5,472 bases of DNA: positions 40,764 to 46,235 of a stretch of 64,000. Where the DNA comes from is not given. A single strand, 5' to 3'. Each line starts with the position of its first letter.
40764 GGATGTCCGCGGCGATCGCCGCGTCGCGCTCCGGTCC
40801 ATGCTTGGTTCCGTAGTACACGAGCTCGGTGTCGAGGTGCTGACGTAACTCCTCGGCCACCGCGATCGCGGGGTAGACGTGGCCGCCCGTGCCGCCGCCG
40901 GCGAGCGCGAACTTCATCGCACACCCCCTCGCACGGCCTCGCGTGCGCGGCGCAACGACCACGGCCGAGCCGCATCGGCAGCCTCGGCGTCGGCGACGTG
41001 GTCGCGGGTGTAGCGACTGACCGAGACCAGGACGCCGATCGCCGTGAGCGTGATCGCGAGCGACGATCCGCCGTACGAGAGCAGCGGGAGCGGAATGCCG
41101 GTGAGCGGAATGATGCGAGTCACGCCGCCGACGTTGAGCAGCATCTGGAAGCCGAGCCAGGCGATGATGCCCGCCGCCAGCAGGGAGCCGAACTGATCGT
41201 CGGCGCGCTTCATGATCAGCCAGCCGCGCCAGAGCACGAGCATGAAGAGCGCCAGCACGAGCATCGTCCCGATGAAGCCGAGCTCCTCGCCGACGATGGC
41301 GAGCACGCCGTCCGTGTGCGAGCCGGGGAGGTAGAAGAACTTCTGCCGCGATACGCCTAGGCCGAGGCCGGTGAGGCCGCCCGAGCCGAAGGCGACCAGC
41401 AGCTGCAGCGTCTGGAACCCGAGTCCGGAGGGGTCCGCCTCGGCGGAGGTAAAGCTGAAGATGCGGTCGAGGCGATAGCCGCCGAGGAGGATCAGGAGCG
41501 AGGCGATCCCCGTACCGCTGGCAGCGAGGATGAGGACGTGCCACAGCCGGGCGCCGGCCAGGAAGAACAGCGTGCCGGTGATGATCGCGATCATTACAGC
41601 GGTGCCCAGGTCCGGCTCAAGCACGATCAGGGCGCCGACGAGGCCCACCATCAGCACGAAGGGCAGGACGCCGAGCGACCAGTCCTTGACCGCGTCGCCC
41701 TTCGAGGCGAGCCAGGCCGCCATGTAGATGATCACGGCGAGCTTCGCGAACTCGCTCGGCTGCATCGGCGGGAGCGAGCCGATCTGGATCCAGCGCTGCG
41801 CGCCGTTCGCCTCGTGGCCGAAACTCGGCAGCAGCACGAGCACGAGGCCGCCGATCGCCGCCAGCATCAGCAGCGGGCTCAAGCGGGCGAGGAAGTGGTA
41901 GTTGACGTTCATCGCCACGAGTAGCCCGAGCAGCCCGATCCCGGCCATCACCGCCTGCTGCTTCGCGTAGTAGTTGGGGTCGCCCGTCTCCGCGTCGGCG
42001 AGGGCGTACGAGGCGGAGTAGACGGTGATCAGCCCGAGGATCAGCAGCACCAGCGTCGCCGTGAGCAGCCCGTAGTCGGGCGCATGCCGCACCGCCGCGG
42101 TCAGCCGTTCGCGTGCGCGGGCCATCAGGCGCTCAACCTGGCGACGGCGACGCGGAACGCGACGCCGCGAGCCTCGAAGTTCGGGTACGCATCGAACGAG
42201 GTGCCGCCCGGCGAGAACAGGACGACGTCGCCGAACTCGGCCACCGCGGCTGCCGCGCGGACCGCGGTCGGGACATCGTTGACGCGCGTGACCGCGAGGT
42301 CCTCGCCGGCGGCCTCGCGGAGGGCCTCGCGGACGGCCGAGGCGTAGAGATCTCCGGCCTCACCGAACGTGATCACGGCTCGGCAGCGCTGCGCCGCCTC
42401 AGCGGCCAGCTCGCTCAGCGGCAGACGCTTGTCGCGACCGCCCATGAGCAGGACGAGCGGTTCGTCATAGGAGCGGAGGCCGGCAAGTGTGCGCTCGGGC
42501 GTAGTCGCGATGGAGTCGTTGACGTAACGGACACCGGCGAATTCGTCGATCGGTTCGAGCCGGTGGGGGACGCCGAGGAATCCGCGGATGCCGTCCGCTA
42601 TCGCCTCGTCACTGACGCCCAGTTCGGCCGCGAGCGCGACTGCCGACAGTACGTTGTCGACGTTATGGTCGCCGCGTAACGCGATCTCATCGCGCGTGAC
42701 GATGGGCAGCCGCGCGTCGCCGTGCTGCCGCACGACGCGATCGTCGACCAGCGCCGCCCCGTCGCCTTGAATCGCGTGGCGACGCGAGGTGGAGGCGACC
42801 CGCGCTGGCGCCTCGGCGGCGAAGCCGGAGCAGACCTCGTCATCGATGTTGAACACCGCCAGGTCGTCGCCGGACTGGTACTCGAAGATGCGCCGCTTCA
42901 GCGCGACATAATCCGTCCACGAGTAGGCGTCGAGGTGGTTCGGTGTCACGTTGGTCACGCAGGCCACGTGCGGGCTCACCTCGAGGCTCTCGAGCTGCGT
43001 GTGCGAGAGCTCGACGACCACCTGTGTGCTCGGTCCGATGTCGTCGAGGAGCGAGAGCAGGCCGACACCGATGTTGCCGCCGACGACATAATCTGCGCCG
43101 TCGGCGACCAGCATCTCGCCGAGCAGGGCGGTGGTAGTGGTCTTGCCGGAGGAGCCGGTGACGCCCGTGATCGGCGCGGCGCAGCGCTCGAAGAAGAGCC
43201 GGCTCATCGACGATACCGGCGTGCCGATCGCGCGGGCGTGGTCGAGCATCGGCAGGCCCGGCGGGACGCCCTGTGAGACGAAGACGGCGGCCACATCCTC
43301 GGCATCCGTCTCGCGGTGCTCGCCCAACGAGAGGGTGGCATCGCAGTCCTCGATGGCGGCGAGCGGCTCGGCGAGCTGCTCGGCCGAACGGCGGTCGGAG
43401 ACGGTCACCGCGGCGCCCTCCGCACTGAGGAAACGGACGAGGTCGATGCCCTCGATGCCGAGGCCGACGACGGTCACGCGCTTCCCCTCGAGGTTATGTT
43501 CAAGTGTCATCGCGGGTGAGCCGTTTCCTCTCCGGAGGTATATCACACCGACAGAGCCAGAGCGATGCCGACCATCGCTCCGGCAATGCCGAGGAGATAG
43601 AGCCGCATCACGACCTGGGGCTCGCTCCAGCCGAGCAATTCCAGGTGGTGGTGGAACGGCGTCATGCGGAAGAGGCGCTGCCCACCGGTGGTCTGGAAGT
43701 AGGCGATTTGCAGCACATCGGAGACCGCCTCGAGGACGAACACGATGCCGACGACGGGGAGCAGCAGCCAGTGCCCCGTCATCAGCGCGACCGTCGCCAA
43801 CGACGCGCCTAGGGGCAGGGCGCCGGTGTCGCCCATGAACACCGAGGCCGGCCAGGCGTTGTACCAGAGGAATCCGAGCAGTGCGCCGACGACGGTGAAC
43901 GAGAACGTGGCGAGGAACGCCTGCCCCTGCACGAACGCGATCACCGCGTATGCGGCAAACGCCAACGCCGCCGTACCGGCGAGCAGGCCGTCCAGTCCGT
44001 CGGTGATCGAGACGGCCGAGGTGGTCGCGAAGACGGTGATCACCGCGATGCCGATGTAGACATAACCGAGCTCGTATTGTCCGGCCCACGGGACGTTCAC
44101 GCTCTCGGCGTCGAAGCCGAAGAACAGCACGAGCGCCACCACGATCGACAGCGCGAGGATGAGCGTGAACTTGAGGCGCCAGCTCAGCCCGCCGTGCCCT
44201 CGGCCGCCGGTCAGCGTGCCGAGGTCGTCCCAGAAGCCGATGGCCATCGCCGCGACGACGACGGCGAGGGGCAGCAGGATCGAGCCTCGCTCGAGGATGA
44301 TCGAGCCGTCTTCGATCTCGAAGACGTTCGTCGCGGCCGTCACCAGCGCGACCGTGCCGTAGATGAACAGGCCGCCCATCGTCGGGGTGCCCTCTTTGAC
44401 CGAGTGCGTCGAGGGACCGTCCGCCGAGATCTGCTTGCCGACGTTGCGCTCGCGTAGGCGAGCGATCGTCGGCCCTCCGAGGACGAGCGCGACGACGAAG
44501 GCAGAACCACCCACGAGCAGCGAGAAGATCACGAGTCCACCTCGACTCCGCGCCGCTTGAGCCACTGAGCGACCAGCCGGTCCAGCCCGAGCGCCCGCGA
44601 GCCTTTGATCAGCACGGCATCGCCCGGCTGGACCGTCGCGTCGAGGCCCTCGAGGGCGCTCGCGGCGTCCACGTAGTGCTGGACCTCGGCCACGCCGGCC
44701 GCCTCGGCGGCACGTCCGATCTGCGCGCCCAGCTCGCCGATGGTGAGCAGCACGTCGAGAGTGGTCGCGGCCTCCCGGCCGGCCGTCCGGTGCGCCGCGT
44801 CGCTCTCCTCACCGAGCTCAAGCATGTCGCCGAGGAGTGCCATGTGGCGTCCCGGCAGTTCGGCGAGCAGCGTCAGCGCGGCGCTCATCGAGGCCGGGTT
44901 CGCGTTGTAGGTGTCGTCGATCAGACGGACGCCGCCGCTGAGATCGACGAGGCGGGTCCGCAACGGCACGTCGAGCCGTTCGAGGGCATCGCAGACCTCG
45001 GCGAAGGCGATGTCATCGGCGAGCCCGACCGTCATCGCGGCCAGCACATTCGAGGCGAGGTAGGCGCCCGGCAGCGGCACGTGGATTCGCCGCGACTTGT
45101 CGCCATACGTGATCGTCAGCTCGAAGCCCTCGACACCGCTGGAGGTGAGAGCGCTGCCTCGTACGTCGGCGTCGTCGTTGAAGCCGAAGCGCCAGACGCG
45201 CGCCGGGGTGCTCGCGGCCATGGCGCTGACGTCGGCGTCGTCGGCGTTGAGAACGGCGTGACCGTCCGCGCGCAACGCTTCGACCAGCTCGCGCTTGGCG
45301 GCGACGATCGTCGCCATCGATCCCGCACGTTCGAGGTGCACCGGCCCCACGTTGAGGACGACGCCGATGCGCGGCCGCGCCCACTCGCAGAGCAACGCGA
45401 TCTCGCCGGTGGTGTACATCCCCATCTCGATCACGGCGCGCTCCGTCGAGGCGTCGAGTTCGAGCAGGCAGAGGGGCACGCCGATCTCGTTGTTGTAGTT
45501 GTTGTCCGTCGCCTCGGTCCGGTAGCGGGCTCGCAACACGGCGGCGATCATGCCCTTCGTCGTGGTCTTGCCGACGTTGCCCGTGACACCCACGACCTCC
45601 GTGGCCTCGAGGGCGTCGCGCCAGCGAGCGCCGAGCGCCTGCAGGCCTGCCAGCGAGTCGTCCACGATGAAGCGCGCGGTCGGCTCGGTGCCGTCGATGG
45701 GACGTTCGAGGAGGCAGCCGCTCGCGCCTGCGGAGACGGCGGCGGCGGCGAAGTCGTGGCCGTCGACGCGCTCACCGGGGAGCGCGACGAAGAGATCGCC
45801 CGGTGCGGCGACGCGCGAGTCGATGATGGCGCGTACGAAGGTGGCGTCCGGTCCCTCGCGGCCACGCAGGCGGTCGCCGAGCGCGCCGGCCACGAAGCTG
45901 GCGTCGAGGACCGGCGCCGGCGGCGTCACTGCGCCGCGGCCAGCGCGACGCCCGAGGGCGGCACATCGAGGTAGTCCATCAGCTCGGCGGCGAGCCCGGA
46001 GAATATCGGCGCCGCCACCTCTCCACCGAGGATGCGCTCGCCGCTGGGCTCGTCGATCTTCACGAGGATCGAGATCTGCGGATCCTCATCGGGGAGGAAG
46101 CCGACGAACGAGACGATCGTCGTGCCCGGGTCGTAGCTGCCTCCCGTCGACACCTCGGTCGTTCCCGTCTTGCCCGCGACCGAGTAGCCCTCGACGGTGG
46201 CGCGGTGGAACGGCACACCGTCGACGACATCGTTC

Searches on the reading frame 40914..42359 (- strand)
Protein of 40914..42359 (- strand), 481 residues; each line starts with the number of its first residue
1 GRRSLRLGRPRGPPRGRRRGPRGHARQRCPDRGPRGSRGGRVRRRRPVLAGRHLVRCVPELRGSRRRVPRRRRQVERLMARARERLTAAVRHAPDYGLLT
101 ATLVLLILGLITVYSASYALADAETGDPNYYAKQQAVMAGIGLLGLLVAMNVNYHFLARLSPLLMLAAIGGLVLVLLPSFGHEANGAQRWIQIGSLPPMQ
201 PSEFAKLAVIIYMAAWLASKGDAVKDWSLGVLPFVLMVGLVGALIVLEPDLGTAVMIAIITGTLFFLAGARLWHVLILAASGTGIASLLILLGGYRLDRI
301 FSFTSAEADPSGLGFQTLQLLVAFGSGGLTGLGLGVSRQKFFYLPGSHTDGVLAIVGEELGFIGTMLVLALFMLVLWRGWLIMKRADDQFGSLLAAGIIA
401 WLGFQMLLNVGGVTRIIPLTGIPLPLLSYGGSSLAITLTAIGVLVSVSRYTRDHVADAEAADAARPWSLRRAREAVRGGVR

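Call 50: search_protein_families(library=pfam, proteins=[window:40914-42359:-], max_evalue=0.00001)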
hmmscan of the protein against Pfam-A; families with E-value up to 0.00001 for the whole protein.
window:40914-42359:- (481 aa): 1 family
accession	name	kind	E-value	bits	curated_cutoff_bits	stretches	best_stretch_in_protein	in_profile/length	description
PF01098.24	FTSW_RODA_SPOVE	-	4.1e-101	339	26.4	1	99-452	4-355/356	Cell cycle protein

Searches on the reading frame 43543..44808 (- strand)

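Call 50: search_protein_families(library=pfam, proteins=[window:43543-44808:-], max_evalue=0.00001)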
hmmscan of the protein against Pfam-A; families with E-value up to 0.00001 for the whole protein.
window:43543-44808:- (421 aa): 1 family
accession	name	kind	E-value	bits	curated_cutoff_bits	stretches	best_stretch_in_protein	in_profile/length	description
PF00953.26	Glycos_transf_4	-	6.1e-30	104.7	27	1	180-344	4-159/160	Glycosyl transferase family 4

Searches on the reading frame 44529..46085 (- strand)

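Call 50: search_protein_families(library=pfam, proteins=[window:44529-46085:-], max_evalue=0.00001)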
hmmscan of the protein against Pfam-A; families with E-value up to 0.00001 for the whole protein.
window:44529-46085:- (518 aa): 3 families
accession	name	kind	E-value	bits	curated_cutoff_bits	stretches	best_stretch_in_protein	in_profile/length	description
PF08245.18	Mur_ligase_M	-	2.4e-41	142.3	24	1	167-353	1-199/200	Mur ligase middle domain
PF02875.26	Mur_ligase_C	-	3.6e-20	73.5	28.4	1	376-497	2-127/127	Mur ligase, glutamate ligase domain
PF01225.30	Mur_ligase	-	4.3e-07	30.7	21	1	88-125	7-49/95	Mur ligase family, catalytic domain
